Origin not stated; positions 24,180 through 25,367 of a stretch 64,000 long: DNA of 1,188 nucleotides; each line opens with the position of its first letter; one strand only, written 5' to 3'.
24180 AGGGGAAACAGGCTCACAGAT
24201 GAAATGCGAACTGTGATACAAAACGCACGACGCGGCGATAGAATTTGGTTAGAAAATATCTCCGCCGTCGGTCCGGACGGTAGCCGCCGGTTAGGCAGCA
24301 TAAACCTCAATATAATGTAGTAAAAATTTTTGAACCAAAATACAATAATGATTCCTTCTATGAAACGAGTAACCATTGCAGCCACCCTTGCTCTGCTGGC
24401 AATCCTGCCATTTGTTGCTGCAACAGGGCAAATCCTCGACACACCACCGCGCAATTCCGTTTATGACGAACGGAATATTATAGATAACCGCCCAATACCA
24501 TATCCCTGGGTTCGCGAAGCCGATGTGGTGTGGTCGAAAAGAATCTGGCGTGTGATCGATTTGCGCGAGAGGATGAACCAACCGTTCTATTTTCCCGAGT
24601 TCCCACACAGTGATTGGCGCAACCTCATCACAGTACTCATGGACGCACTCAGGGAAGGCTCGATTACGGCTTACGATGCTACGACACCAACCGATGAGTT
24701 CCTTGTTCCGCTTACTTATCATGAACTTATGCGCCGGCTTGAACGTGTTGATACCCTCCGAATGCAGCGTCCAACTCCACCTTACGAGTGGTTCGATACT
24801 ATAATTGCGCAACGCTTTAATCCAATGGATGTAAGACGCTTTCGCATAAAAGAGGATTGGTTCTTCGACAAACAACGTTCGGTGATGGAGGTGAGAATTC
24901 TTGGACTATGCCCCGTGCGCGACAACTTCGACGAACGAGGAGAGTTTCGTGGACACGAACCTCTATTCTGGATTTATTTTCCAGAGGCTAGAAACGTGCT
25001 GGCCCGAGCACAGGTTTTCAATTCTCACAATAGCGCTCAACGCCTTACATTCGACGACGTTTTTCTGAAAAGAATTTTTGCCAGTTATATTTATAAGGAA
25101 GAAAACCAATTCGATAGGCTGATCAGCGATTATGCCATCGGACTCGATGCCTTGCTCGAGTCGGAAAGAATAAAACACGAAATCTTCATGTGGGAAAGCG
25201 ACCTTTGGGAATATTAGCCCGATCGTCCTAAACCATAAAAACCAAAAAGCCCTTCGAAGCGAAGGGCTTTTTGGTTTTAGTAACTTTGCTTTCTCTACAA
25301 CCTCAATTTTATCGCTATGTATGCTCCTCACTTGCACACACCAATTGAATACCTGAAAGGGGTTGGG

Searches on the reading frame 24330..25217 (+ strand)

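Call 88: search_protein_families(library=pfam, proteins=[window:24330-25217:+], max_evalue=0.0001)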
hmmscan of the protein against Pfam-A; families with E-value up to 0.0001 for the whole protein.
window:24330-25217:+ (295 aa): 1 family
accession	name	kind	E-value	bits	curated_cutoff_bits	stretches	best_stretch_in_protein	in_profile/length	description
PF19841.4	GldN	-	3e-76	256.5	23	1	61-294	1-228/228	Gliding motility associated protein GldN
